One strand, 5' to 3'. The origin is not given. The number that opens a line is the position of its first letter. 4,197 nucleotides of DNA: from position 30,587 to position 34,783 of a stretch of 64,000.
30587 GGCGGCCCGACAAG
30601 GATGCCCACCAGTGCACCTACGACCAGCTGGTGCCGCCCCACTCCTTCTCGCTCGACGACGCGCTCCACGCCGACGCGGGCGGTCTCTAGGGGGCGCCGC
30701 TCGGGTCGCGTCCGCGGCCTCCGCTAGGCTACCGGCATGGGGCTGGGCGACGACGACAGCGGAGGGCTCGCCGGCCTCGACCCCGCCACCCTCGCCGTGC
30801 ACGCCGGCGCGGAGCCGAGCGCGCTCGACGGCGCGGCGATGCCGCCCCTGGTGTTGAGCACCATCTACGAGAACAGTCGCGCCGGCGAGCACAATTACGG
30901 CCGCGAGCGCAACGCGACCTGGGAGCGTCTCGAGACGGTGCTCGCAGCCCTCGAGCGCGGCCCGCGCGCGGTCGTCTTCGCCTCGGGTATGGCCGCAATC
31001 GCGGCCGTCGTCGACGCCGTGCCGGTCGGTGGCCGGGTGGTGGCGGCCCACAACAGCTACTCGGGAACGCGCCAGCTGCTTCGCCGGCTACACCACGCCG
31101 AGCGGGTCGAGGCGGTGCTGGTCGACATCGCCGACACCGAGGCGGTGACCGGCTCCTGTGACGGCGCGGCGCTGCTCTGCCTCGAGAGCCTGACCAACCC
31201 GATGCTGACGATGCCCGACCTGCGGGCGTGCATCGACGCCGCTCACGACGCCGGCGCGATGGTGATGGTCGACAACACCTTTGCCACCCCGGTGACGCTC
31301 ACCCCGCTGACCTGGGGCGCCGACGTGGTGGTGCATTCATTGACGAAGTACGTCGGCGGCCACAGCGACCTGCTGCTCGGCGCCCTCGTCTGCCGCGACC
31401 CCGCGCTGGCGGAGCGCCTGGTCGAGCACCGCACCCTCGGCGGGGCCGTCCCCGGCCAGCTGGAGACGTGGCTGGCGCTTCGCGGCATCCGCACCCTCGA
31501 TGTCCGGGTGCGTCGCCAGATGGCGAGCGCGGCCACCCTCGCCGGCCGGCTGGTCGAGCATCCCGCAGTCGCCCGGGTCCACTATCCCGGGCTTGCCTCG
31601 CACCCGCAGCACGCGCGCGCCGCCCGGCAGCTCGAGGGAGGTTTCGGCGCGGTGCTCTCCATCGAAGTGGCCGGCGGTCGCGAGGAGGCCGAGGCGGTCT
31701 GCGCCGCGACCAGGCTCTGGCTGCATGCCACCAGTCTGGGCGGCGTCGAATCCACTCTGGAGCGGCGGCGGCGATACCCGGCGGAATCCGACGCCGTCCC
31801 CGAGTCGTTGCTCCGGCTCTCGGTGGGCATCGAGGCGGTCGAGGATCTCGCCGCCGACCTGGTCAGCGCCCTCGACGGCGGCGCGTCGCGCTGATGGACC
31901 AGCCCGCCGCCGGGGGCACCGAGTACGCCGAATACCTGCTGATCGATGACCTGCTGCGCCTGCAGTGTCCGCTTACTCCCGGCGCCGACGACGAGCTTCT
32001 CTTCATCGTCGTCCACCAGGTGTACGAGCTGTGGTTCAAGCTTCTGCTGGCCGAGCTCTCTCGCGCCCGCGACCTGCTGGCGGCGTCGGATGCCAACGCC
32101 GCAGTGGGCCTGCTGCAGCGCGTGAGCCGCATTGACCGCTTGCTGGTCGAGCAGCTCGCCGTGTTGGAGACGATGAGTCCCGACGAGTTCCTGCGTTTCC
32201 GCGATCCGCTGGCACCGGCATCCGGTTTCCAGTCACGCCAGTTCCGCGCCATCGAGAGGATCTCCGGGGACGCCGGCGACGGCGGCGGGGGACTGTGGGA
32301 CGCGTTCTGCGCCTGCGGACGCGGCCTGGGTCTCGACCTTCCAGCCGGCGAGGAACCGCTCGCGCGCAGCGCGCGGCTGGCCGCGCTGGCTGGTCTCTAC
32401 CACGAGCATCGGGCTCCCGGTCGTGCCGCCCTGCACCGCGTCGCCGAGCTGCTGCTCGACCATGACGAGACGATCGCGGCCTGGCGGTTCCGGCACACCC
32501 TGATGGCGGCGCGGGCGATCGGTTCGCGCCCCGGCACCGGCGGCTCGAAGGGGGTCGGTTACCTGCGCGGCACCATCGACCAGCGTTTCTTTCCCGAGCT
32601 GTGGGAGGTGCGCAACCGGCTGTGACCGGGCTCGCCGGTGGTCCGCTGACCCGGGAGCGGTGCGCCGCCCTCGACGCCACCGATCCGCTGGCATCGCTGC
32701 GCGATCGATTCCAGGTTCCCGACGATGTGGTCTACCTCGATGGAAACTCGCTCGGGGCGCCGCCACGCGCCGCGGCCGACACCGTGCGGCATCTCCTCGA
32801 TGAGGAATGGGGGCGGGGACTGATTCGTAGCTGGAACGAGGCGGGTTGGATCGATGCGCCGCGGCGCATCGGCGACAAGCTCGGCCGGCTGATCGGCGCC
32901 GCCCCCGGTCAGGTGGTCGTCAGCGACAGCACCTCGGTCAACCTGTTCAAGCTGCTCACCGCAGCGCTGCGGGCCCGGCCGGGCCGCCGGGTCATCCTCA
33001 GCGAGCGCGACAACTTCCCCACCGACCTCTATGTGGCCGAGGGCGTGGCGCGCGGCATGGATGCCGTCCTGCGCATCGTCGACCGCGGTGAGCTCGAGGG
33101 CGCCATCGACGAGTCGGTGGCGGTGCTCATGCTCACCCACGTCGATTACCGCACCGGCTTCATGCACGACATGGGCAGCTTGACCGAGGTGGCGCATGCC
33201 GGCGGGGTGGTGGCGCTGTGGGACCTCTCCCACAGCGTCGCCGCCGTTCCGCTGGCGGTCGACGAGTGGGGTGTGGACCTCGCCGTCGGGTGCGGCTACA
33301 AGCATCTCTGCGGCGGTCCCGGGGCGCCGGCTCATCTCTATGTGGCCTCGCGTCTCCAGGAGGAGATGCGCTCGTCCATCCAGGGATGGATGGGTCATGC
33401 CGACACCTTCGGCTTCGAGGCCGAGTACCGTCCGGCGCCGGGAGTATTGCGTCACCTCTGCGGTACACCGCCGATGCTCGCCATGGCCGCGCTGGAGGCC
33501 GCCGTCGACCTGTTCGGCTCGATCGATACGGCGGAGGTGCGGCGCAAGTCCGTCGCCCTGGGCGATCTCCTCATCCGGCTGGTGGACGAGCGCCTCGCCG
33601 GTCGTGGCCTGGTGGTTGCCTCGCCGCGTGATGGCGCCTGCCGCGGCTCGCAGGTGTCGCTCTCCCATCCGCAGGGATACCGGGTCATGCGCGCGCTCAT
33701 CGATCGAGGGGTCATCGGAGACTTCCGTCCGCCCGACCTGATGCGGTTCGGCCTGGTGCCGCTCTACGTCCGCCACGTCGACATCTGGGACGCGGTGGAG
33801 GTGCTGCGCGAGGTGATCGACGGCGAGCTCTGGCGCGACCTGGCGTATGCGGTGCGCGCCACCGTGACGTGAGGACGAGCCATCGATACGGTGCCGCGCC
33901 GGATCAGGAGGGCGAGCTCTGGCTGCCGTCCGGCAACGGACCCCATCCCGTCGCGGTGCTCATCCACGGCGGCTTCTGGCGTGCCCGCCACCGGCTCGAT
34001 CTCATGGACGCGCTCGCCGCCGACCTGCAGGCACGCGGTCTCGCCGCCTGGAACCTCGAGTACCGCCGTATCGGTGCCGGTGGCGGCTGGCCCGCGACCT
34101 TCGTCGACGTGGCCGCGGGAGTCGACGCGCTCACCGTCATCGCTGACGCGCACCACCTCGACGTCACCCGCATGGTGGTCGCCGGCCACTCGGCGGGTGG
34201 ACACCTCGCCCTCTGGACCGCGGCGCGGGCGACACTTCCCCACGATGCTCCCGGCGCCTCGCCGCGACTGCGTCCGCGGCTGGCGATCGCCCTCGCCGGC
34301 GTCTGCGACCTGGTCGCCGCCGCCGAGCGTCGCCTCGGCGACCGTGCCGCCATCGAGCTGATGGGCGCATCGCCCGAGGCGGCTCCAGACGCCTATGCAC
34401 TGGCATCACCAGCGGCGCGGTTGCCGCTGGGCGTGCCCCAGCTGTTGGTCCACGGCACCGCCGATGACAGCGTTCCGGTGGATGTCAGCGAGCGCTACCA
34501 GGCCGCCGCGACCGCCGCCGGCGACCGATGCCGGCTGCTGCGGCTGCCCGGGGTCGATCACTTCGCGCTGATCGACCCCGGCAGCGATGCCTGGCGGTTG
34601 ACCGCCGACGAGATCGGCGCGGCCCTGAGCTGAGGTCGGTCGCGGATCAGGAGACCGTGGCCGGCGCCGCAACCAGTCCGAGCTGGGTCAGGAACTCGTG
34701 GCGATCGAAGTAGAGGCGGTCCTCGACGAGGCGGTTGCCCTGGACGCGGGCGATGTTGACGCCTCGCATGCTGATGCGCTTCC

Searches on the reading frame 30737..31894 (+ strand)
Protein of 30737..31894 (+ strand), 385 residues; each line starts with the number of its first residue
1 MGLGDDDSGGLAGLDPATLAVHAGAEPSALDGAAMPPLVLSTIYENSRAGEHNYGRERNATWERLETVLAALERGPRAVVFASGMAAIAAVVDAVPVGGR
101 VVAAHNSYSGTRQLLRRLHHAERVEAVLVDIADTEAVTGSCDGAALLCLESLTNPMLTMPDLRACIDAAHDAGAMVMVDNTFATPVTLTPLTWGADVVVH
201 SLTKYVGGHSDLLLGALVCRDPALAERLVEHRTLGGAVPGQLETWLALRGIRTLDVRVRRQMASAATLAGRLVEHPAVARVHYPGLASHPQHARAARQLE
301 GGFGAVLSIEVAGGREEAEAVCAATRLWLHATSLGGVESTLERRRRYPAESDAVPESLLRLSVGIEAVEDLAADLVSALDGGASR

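Call 12: search_protein_families(library=pfam, proteins=[window:30737-31894:+], max_evalue=0.0001)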
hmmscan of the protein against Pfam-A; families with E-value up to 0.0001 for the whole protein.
window:30737-31894:+ (385 aa): 1 family
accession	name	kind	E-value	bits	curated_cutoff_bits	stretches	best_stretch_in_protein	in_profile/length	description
PF01053.26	Cys_Met_Meta_PP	-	4.8e-96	322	27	1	17-379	1-380/381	Cys/Met metabolism PLP-dependent enzyme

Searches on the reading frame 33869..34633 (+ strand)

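Call 12: search_protein_families(library=pfam, proteins=[window:33869-34633:+], max_evalue=0.0001)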
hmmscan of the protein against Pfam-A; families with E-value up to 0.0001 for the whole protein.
window:33869-34633:+ (254 aa): 5 families
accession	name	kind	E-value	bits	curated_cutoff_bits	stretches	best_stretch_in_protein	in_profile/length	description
PF20434.5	BD-FAE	-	6.8e-24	85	26.8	1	20-210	6-211/215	BD-FAE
PF00326.27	Peptidase_S9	-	9.1e-13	48.6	22.6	1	55-233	22-189/213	Prolyl oligopeptidase family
PF07859.19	Abhydrolase_3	-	2e-10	41.2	25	1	30-232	2-207/210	alpha/beta hydrolase fold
PF12146.15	Hydrolase_4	-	7.4e-07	29.2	27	0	27-120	5-96/239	Serine aminopeptidase, S33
PF12697.13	Abhydrolase_6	-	5.3e-06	27.7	26.3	1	30-237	2-211/217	Alpha/beta hydrolase family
